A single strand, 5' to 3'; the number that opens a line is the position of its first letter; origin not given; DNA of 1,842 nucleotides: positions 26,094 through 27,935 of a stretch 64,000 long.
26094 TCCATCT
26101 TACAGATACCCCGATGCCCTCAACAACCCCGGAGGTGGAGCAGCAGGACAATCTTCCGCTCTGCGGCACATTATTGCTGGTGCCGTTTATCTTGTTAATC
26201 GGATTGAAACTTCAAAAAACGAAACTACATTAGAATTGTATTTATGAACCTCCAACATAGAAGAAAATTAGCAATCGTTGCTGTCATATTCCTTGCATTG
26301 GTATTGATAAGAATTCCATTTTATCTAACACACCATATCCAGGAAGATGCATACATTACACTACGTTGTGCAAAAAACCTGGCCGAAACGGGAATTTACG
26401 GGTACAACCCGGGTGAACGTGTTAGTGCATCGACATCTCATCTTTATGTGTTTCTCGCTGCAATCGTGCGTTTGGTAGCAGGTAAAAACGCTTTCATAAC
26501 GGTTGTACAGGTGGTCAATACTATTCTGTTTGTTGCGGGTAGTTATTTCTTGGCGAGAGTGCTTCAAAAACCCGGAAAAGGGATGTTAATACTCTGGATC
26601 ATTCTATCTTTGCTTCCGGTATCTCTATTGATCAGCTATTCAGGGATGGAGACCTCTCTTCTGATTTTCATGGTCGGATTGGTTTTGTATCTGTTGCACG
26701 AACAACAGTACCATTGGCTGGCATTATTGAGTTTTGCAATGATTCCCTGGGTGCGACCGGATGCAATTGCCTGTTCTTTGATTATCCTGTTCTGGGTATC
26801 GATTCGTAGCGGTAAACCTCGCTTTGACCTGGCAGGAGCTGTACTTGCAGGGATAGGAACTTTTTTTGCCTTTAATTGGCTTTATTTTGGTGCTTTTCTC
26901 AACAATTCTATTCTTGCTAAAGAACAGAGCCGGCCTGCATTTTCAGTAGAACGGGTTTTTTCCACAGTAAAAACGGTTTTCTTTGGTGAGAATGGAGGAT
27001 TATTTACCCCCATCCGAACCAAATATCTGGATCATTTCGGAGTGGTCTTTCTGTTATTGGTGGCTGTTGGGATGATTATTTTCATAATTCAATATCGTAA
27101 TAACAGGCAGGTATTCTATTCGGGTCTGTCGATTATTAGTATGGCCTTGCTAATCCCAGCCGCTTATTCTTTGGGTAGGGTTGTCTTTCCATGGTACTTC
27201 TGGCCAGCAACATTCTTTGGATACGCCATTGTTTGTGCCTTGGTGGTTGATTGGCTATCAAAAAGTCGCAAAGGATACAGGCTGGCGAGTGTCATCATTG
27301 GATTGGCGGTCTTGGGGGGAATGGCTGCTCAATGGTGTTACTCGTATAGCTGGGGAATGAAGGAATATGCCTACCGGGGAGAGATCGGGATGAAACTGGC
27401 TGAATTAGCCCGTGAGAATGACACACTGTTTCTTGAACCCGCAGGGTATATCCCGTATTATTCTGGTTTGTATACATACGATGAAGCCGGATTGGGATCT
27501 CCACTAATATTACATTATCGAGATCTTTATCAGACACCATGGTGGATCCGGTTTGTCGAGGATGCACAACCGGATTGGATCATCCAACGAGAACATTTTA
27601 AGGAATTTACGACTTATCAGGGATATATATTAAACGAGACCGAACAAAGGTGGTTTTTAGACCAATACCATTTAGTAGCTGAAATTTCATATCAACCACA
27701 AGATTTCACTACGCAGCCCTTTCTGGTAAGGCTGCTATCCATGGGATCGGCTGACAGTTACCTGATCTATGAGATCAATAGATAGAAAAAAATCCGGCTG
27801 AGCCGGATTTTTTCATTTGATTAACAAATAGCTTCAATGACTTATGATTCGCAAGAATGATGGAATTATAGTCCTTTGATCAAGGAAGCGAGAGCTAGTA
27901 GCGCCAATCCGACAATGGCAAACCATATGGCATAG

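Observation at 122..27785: Glycan-assembly island that encodes its own Thr/Pro-rich exported proteins: a candidate protein O-glycosylation system like an S-layer glycan locus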

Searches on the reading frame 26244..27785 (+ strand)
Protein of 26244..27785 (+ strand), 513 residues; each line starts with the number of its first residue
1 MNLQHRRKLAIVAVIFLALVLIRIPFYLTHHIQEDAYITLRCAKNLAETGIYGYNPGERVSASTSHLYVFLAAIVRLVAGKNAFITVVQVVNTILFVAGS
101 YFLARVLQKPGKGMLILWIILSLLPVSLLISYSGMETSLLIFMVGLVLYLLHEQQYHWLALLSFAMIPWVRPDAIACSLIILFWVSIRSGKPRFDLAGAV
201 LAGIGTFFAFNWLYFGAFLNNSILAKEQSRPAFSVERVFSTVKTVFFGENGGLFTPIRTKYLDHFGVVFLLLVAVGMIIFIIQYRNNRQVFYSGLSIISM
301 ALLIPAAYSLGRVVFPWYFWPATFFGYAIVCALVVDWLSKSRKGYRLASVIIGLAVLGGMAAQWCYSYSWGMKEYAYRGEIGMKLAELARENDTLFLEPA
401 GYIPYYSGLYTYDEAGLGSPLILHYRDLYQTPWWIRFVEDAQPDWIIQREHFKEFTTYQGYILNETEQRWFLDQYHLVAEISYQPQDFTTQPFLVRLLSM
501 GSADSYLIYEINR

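Call 5: search_protein_families(library=pfam, proteins=[window:26244-27785:+], max_evalue=0.01)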
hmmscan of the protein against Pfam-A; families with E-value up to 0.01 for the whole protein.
window:26244-27785:+ (513 aa): 0 families

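Call 7: search_protein_families(library=ncbifam, proteins=[window:26244-27785:+], max_evalue=0.01)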
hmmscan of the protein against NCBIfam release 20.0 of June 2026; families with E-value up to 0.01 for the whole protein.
window:26244-27785:+ (513 aa): 1 family
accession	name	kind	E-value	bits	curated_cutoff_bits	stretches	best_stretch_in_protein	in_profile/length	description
NF041481.1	beta_arabfuran_tase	equivalog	1.6e-05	23.1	1050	1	20-150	15-154/633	terminal beta-(1->2)-arabinofuranosyltransferase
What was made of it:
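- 26244..27785 (+): GT-C-like polytopic membrane protein, a backbone gene at the island border. A weak hit to AftB-type arabinofuranosyltransferase, E 1.6e-5 (call 7).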

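Call 28: search_solved_structures(query=window:26244-27785:+, max_evalue=10)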
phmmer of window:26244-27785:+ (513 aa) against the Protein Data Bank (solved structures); distinct sequences matched with E-value up to 10: 1.
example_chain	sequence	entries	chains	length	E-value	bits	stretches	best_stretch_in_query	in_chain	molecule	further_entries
5wlg_E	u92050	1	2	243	0.35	12.7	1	336-437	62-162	T-cell receptor beta chain V region C5,Human nkt tcr beta chain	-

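Call 38: find_homologous_proteins(query=window:26244-27785:+, max_evalue=0.001)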
Query window:26244-27785:+ (513 aa): 259 proteins with E <= 0.001 among 8000 candidates; the best 120 are listed.
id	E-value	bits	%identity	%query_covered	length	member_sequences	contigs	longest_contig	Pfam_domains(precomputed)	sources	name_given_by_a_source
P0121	0.0e+0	1156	100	100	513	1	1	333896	-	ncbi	-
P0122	0.0e+0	1013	87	100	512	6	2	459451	-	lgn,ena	-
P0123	1.7e-277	939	79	100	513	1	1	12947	-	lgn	-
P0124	1.4e-266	903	76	100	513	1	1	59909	-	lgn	-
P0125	8.5e-207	706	60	99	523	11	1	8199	-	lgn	-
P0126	4.0e-206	704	58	100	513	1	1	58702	-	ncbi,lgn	-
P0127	2.6e-178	612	53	96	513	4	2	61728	-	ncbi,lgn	-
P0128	4.5e-178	611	75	71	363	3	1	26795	-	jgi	-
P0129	5.4e-174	598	53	99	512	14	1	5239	-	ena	-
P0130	4.1e-169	582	52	95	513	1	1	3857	-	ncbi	-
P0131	1.3e-168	580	53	97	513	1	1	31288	-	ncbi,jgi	-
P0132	2.1e-168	579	52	97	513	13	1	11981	-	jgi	-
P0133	3.6e-168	579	52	97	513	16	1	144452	-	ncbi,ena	-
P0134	4.2e-168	578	52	95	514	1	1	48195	-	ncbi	-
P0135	4.7e-168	578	52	95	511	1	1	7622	-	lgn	-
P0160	3.7e-115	404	39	98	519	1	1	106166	-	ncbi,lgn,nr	ncbi:MAG: hypothetical protein Q7S47_02125 [bacterium]|nr:hypothetical protein [bacterium]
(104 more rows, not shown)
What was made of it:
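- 26244..27785 (+): UniRef names distant homologues as RgtA/B/C/D-like (call 38).
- Checked: The GT-C assignment rests on an N-terminal NCBIfam hit (E 1.6e-5) and on UniRef names of distant homologues (calls 7, 38).
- Distant homologues are named RgtA/B/C/D-like GT-C (call 38).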

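Call 39: find_encoding_contigs(protein=P0121, flank=10000, max_places=2)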
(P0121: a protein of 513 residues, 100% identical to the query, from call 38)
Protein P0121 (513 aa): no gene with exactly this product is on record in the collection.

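Call 40: find_encoding_contigs(protein=P0133, flank=10000, max_places=2)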
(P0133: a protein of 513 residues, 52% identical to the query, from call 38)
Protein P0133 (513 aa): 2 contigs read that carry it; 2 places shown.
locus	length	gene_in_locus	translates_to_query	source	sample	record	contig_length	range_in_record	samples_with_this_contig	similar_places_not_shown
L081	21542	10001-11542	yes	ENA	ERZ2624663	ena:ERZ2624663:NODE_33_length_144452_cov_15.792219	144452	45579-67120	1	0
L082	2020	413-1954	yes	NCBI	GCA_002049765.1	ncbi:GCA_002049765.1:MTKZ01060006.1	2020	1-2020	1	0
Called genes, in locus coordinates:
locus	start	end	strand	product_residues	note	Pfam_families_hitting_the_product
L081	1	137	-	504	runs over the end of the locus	PF01476:LysM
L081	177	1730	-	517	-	PF01551:Peptidase_M23 (weak)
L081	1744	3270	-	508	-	PF01476:LysM, PF01551:Peptidase_M23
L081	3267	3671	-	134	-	PF11969:DcpS_C, PF01230:HIT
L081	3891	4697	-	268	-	-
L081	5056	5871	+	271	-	PF13529:Peptidase_C39_2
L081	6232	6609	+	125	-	PF26941:DUF8292 (weak)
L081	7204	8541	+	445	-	PF01590:GAF, PF13185:GAF_2, PF07228:SpoIIE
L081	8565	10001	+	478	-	-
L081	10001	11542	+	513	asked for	-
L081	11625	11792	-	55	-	-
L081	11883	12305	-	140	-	PF13026:DUF3887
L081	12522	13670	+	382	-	PF22746:SHOCT-like_DUF2089-C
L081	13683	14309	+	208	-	-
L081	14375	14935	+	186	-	-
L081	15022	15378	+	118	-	PF00507:Oxidored_q4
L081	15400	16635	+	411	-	PF00146:NADHdh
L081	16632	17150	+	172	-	PF00499:Oxidored_q3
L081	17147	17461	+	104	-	PF00420:Oxidored_q2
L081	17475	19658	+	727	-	PF00662:Proton_antipo_N (weak), PF00361:Proton_antipo_M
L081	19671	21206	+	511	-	PF00361:Proton_antipo_M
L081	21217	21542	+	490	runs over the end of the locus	PF00361:Proton_antipo_M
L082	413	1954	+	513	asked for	-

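Call 42: find_encoding_contigs(protein=P0160, flank=8000, max_places=1)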
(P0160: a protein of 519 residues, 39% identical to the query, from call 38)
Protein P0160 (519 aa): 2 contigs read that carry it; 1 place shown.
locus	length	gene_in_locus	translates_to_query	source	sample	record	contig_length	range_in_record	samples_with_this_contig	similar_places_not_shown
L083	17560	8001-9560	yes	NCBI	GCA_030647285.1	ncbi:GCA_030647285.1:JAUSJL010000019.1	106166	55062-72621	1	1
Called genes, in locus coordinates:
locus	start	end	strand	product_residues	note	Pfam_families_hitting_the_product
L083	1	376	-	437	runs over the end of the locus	PF02397:Bac_transf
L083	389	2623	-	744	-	PF04932:Wzy_C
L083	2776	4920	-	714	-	PF04932:Wzy_C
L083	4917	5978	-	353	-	PF01073:3Beta_HSD, PF01370:Epimerase, PF02719:Polysacc_synt_2 (faint), PF16363:GDP_Man_Dehyd, PF07993:NAD_binding_4 (weak)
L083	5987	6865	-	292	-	PF01040:UbiA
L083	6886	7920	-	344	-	PF01073:3Beta_HSD, PF01370:Epimerase, PF02719:Polysacc_synt_2, PF04321:RmlD_sub_bind, PF13460:NAD_binding_10, PF16363:GDP_Man_Dehyd, PF07993:NAD_binding_4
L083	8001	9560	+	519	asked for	-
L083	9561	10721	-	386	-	PF20706:GT4-conflict, PF00534:Glycos_transf_1, PF13692:Glyco_trans_1_4, PF13524:Glyco_trans_1_2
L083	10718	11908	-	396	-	PF08323:Glyco_transf_5 (faint), PF20706:GT4-conflict (faint), PF13439:Glyco_transf_4, PF13579:Glyco_trans_4_4, PF00534:Glycos_transf_1, PF13692:Glyco_trans_1_4, PF13524:Glyco_trans_1_2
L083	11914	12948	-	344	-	PF13524:Glyco_trans_1_2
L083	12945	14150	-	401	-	PF00534:Glycos_transf_1, PF13692:Glyco_trans_1_4, PF20706:GT4-conflict (weak)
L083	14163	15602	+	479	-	PF01943:Polysacc_synt, PF13440:Polysacc_synt_3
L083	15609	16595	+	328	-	PF00535:Glycos_transf_2, PF10111:Glyco_tranf_2_2, PF13641:Glyco_tranf_2_3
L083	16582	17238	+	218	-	PF13489:Methyltransf_23 (faint), PF02353:CMAS (weak), PF08241:Methyltransf_11, PF08242:Methyltransf_12 (weak), PF13649:Methyltransf_25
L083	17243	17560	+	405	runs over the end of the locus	PF02558:ApbA (weak), PF03446:NAD_binding_2 (weak), PF03721:UDPG_MGDP_dh_N, PF00984:UDPG_MGDP_dh, PF03720:UDPG_MGDP_dh_C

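Call 43: find_encoding_contigs(protein=P0126, flank=10000, max_places=1)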
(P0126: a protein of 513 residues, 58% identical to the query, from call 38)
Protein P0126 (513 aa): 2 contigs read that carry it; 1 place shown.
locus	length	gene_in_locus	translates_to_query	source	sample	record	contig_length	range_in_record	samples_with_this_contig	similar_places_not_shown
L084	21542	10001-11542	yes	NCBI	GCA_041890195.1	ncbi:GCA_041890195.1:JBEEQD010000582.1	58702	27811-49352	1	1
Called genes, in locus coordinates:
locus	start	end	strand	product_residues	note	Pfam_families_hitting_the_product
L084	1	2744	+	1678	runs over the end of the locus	PF06977:SdiA-regulated (faint), PF22352:K319L-like_PKD (weak), PF00149:Metallophos, PF22352:K319L-like_PKD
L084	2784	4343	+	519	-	PF02397:Bac_transf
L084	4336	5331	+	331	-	PF01073:3Beta_HSD, PF01370:Epimerase, PF02719:Polysacc_synt_2, PF04321:RmlD_sub_bind, PF05368:NmrA, PF16363:GDP_Man_Dehyd, PF07993:NAD_binding_4, PF13460:NAD_binding_10, +1 more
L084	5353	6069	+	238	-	PF00483:NTP_transferase, PF12804:NTP_transf_3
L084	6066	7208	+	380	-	PF01041:DegT_DnrJ_EryC1, PF00266:Aminotran_5 (weak), PF00155:Aminotran_1_2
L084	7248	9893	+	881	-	PF02706:Wzz (weak), PF01656:CbiA (weak), PF13614:AAA_31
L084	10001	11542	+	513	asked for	-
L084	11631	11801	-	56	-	-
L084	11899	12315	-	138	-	PF13026:DUF3887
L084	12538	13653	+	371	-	PF22746:SHOCT-like_DUF2089-C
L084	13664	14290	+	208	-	PF22746:SHOCT-like_DUF2089-C (weak)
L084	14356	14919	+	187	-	-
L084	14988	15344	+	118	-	PF00507:Oxidored_q4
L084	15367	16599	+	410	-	PF00146:NADHdh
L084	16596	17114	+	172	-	PF00499:Oxidored_q3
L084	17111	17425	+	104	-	PF00420:Oxidored_q2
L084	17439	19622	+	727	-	PF00662:Proton_antipo_N (weak), PF00361:Proton_antipo_M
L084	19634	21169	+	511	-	PF00361:Proton_antipo_M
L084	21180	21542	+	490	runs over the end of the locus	PF00361:Proton_antipo_M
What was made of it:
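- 26244..27785 (+): It holds the same position next to DUF3887/SHOCT genes in L081 and L084 (calls 40, 43).
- On S-layer glycan (slg) / O-OTase protein glycosylation locus: The 434-aa protein is not syntenic with the island (calls 40, 43).
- L084 is a more distant relative with the same propeller-PGT-dehydratase-NTP-DegT-PCP order (call 43). In L083 and L084 it is adjacent to glycan clusters rather than to a stalked protein (calls 42, 43).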

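Call 47: search_protein_families(library=pfam, proteins=[L081:8565-10001:+, window:26244-27785:+], max_evalue=5)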
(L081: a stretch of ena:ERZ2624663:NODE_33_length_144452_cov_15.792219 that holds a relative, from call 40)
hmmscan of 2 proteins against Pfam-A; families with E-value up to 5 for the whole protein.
L081:8565-10001:+ (478 aa): 1 family
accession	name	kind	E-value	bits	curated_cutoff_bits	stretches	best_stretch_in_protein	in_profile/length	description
PF14415.11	DUF4424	-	0.01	15.5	27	1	165-230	244-300/306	Domain of unknown function (DUF4424)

window:26244-27785:+ (513 aa): 2 families
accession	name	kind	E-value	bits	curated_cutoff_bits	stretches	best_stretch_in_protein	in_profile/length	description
PF20556.3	DUF6768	-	0.03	14.5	27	1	71-125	29-84/123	Family of unknown function (DUF6768)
PF13940.11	Ldr_toxin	-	0.084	13.4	27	0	195-213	13-31/35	Toxin Ldr, type I toxin-antitoxin system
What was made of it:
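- On GT-C glycosyltransferases (for 26244-27785): There is no Pfam or PDB sequence hit (calls 5, 28, 47).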
